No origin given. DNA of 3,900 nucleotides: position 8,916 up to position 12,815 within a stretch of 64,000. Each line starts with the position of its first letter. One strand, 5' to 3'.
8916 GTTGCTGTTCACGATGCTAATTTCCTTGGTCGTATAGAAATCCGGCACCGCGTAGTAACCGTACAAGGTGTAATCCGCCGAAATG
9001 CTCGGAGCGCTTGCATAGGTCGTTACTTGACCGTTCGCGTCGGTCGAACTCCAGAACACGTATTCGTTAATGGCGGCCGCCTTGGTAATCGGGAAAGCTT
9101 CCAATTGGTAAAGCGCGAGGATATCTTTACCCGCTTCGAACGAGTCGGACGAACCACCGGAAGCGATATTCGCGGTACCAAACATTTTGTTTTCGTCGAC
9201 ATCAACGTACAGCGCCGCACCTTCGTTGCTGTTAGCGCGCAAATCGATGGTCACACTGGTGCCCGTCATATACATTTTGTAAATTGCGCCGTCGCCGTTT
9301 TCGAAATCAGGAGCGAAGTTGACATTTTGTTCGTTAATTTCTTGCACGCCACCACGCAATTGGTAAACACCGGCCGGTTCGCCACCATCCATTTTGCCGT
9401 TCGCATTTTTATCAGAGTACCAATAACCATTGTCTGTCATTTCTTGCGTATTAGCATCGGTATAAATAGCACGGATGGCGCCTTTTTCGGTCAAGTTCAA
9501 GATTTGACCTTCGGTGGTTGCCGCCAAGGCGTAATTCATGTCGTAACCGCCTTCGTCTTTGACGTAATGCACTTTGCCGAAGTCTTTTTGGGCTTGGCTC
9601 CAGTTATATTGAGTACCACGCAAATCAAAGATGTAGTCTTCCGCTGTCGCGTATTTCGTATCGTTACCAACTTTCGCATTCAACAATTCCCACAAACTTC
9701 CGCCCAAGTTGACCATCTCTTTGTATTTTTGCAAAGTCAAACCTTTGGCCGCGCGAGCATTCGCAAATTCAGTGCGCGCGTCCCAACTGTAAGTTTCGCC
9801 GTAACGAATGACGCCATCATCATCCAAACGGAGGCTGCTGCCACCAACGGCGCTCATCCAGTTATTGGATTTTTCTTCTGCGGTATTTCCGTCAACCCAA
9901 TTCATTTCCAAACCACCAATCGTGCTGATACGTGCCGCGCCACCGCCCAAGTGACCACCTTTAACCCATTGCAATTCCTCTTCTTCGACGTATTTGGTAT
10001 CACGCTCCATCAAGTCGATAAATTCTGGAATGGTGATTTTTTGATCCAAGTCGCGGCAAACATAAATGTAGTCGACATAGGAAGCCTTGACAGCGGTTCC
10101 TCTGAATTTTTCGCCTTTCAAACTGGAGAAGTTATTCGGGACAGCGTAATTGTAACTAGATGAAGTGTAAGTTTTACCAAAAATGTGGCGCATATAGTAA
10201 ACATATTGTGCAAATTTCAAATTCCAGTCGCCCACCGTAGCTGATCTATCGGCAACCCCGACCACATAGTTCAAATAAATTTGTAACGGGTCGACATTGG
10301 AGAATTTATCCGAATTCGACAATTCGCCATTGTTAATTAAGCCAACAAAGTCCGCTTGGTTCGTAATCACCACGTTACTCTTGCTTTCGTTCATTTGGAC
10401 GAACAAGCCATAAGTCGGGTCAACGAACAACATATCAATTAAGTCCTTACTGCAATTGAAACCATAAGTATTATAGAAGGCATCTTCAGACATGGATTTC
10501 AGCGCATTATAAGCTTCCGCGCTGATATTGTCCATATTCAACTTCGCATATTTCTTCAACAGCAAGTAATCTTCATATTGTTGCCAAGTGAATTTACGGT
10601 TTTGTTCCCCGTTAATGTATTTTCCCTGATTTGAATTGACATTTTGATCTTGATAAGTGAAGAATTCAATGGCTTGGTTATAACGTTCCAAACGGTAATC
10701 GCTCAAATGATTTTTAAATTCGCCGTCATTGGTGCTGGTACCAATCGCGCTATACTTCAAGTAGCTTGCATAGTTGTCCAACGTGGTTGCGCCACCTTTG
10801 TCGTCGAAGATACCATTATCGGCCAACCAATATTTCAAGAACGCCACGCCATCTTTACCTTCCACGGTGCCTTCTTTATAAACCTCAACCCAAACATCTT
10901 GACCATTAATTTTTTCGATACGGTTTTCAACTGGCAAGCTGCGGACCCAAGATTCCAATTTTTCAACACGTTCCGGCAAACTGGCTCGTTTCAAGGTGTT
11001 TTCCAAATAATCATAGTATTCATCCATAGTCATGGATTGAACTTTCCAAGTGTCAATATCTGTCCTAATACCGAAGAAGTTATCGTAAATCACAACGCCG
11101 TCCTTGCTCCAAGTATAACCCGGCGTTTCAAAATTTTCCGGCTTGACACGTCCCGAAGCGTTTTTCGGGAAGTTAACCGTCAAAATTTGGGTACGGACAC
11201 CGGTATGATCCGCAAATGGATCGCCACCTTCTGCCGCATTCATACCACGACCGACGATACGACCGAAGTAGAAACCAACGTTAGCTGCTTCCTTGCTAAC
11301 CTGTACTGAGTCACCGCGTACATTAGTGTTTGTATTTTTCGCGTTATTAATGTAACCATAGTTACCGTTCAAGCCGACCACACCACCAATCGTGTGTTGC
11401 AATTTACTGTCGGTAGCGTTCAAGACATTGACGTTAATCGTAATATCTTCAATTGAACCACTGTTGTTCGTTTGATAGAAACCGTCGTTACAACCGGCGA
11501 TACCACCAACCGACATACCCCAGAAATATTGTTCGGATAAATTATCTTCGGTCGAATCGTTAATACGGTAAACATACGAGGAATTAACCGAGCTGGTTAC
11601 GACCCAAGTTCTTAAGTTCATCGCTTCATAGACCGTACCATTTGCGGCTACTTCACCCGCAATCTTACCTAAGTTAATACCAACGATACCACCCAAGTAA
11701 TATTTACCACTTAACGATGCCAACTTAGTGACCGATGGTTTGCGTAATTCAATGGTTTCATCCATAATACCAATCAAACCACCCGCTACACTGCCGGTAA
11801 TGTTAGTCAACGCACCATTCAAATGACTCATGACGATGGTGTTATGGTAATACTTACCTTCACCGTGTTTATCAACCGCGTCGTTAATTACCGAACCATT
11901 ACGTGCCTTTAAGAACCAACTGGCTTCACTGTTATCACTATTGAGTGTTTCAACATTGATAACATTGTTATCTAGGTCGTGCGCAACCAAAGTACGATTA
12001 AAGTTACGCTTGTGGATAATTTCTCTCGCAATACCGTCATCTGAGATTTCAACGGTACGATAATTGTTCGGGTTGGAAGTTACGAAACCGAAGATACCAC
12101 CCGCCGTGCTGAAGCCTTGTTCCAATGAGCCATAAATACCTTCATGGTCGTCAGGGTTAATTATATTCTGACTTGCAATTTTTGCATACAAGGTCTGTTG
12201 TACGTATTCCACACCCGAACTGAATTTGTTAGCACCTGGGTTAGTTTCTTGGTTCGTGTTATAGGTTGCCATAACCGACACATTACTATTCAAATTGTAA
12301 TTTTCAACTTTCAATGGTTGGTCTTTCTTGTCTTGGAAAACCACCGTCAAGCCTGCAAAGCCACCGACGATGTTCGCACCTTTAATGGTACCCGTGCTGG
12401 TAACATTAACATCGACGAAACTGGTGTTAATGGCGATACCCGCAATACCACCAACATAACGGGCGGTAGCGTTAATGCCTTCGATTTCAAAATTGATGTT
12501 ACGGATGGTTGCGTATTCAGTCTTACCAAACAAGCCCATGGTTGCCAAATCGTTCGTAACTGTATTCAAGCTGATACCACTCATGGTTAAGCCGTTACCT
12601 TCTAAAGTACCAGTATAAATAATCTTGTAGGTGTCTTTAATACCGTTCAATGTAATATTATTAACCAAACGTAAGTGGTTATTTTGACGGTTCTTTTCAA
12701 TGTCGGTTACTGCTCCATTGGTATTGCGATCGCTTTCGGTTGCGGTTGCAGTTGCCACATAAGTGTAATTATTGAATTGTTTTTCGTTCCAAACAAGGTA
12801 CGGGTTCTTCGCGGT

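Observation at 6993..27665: Single uninterrupted 20.6-kb gene for a ~6,880-aa N-terminally anchored surface protein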

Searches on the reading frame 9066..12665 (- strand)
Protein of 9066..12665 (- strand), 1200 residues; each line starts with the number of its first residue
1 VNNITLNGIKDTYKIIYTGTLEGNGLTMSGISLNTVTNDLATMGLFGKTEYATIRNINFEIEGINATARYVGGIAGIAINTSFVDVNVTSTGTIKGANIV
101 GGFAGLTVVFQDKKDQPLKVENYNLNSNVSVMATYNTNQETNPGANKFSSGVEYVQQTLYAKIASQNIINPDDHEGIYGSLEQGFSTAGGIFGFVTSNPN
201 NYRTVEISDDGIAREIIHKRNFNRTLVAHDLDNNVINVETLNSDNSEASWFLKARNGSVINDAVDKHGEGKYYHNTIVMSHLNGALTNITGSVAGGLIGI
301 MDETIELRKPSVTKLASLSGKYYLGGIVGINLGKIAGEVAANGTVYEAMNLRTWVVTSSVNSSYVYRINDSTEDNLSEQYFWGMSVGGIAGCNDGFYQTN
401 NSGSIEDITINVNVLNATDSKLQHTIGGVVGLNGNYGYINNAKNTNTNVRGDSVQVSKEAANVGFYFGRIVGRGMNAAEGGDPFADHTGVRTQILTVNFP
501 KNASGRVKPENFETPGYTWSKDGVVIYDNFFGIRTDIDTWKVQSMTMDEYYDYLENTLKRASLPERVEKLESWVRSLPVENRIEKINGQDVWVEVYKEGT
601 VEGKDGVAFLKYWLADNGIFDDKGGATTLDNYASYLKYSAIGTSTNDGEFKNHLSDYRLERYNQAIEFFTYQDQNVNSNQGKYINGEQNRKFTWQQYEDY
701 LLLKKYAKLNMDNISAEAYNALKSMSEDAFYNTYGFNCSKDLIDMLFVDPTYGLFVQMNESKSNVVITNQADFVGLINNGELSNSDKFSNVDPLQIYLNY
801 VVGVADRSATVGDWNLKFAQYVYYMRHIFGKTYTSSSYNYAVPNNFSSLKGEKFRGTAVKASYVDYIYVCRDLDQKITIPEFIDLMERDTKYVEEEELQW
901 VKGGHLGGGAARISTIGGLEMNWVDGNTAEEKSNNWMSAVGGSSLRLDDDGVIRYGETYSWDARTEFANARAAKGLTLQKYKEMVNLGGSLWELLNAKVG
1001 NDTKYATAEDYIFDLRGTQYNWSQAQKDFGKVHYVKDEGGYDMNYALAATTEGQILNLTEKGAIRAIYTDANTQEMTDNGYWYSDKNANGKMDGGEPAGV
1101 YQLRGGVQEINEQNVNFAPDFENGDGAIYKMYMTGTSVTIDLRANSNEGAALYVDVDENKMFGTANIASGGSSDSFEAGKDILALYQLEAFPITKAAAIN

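Call 5: search_protein_families(library=pfam, proteins=[window:9066-12665:-], max_evalue=0.1)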
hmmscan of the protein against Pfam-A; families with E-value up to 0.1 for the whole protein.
window:9066-12665:- (1200 aa): 0 families

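Call 6: search_protein_families(library=ncbifam, proteins=[window:9066-12665:-], max_evalue=0.1)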
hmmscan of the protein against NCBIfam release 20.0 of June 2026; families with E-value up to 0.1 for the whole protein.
window:9066-12665:- (1200 aa): 1 family
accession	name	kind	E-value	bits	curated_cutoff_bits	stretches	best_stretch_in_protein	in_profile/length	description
TIGR01207.1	rmlA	equivalog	0.025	13.7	360.65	1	114-219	55-159/286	glucose-1-phosphate thymidylyltransferase RfbA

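Call 42: search_protein_families(library=phrogs, proteins=[window:9066-12665:-], max_evalue=0.01)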
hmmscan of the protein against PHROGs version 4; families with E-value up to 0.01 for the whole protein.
window:9066-12665:- (1200 aa): 1 family
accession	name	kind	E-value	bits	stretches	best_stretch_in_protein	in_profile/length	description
phrog_30905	-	unknown function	0.00017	22.5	1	8-103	37-126/139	-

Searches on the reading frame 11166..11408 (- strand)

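Call 84: search_protein_families(library=pfam, proteins=[window:11166-11408:-], max_evalue=10)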
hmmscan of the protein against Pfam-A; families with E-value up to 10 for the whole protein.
seq(81 aa): 1 family
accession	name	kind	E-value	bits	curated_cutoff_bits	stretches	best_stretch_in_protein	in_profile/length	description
PF07581.17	Glug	-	0.0081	17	20.5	1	5-29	3-26/28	The GLUG motif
